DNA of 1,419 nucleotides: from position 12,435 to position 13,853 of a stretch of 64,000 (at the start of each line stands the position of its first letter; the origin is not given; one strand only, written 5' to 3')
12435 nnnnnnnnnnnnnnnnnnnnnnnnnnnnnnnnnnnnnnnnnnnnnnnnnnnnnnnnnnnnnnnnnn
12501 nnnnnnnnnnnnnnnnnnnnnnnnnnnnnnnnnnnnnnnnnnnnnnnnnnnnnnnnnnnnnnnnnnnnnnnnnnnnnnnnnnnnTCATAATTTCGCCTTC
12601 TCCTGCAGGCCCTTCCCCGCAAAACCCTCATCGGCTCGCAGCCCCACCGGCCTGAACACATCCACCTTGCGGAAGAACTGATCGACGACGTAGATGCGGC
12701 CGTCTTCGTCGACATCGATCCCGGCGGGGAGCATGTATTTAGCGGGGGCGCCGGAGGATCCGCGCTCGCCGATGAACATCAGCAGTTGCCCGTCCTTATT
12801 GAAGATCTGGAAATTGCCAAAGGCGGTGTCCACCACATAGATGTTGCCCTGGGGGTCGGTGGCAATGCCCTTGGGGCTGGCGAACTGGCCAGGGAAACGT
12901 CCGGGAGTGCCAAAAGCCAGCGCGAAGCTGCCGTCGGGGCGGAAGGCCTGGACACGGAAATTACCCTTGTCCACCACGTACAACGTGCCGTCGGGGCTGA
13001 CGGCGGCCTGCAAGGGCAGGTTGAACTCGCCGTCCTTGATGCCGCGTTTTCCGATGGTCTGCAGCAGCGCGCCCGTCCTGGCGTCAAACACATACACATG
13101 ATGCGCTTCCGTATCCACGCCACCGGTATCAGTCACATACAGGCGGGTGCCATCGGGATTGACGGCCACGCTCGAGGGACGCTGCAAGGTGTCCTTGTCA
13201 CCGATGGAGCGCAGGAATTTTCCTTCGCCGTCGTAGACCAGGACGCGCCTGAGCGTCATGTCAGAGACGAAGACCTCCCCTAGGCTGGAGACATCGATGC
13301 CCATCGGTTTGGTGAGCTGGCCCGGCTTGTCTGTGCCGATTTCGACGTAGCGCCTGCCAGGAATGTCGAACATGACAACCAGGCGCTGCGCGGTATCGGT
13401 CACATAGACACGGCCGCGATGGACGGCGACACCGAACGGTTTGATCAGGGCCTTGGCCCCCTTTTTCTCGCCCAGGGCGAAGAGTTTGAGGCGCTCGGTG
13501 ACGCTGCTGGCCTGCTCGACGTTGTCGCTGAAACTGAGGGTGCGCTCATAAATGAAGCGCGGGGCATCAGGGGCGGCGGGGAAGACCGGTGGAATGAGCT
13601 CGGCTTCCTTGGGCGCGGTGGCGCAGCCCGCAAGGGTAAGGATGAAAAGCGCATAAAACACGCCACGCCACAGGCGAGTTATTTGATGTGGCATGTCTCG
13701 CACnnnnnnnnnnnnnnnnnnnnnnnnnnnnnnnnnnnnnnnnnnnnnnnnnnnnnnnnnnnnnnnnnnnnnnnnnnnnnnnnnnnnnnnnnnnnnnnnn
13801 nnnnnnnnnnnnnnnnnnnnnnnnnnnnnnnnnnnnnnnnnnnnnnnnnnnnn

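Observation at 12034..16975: Divergent multiheme-cytochrome cluster: pentaheme cytochrome c, NHL beta-propeller lipoprotein and a small AT-rich OM barrel, opposite a repeat-domain multiheme cytochrome c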

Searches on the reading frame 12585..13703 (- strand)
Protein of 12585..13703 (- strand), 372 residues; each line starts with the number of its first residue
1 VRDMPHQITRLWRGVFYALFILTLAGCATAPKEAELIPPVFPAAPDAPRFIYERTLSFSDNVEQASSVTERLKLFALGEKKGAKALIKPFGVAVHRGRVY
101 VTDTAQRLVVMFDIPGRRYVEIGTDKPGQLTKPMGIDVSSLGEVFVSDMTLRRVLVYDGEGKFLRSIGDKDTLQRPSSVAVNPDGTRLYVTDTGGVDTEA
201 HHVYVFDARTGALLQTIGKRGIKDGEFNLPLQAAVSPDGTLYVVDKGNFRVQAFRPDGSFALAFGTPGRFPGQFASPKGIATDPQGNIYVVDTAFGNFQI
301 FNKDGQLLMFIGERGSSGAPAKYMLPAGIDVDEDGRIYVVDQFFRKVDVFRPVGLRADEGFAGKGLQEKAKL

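Call 3: search_protein_families(library=pfam, proteins=[window:12585-13703:-], max_evalue=0.1)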
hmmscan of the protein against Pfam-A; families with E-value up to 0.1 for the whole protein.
window:12585-13703:- (372 aa): 11 families
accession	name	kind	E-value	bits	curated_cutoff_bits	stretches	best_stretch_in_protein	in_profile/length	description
PF01436.27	NHL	-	2.6e-27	93.9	20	4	227-254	1-28/28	NHL repeat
PF25021.1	TEN_NHL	-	1.2e-16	61.1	27.1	3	223-253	325-355/357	Teneurin NHL domain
PF17170.10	DUF5128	-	1e-13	51.6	22.9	2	286-347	54-114/321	6-bladed beta-propeller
PF08450.18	SGL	-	3.9e-09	36.9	26.3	2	98-191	147-243/246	SMP-30/Gluconolactonase/LRE-like region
PF06739.17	SBBP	-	2.8e-08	34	20.5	1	276-291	14-29/38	Beta-propeller repeat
PF23500.1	DUF7133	-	1e-05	25.5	27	0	230-246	331-347/385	Domain of unknown function (DUF7133)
PF20067.5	SSL_N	-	0.012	15.9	18.9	0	279-290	25-36/46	Strictosidine synthase-like, N-terminal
PF10282.15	Lactonase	-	0.031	13.9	21.7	0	156-213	19-75/344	Lactonase, 7-bladed beta-propeller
PF18975.6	DUF5711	-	0.036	13.7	26.3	0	144-244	68-156/344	Family of unknown function (DUF5711)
PF24684.1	Vgb_lyase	-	0.045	13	50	0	232-309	143-215/290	Virginiamycin B lyase family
PF07676.18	PD40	-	0.06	13.8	20.9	0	303-320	18-34/38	WD40-like Beta Propeller Repeat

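Call 4: search_protein_families(library=ncbifam, proteins=[window:12585-13703:-], max_evalue=0.1)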
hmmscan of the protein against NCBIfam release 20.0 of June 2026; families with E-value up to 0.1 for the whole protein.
window:12585-13703:- (372 aa): 9 families
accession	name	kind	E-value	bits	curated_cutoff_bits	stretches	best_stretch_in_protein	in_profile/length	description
NF035926.1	scyF_NHL_VPEP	equivalog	1.9e-41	142.5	350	3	176-314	154-286/376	scytonemin biosynthesis PEP-CTERM protein ScyF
NF033206.1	ScyE_fam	subfamily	1.9e-13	50.7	80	1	271-344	249-322/333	ScyD/ScyE family protein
NF047780.1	LIC12708_fam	subfamily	4.4e-07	29.1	150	1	144-343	69-201/391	LIC_12708 family protein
TIGR02604.1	Piru_Ver_Nterm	subfamily_domain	9.3e-07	28.5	122.2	0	170-204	317-351/367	PVC-type heme-binding CxxCH protein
NF053768.1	CIS12_fam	equivalog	0.00065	18.5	860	0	191-294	88-187/715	CIS12 family contractile injection system protein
TIGR02276.1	beta_rpt_yvtn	repeat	0.0089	16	27.85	0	183-194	1-12/42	beta-propeller repeat protein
NF052280.1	7_blade_YncE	equivalog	0.012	14.5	400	1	142-244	228-316/338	7-bladed beta-propeller protein YncE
NF048007.1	MmpL3Stblzr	equivalog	0.022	13.9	600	1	167-207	301-335/366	MmpL3/TtfA transport complex stabilizer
NF047494.1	Lepto_SBBP_lipo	equivalog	0.038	12.7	400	0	278-311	132-164/466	SBBP repeat beta-propeller lipoprotein, LipL53 family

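Call 32: search_solved_structures(query=window:12585-13703:-, max_evalue=0.01)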
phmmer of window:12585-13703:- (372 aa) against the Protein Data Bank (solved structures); distinct sequences matched with E-value up to 0.01: 71 (the best 60 are shown).
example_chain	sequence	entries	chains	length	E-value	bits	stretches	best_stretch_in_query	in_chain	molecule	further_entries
7qrx_A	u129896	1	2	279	4e-48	167.8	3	216-341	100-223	E3 ubiquitin-protein ligase TRIM71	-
9jur_A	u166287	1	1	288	5e-47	164.2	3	216-341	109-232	E3 ubiquitin-protein ligase TRIM71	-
8j72_A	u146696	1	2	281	1.3e-46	162.9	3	216-341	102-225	E3 ubiquitin-protein ligase TRIM71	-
6fpt_A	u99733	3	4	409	3.1e-45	158.3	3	217-341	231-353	E3 ubiquitin-protein ligase TRIM71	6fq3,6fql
6d69_A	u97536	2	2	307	2.6e-43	152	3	197-301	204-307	NHL Repeat Region of D. melanogaster Thin | Thin, isoform D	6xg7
7b96_A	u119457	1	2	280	1.1e-35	126.9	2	213-354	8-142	Isoform 2 of Tripartite motif-containing protein 2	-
7qrv_A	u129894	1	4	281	1.3e-35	126.7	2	213-354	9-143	Tripartite motif-containing protein 2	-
7qrw_A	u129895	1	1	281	1.3e-35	126.6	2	142-342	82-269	Isoform 4 of Tripartite motif-containing protein 3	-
7b2r_A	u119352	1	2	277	3e-35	125.4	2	213-354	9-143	Tripartite motif-containing protein 2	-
4zlr_A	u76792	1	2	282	1.2e-19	74.1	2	82-245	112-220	Brain tumor protein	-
1q7f_A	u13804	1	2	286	1.2e-19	74.1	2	80-188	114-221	brain tumor CG10719-PA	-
5ex7_A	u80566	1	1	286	1.3e-19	74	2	82-245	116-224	Brain tumor protein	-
6f0s_A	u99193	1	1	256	7.3e-15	58.4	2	89-296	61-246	Pizza6-SYW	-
3wwa_A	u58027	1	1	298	4.2e-14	55.9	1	88-296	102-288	Pizza7H protein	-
7zpw_A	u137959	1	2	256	1.1e-13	54.5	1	131-296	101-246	Pizza6-TSK-TSH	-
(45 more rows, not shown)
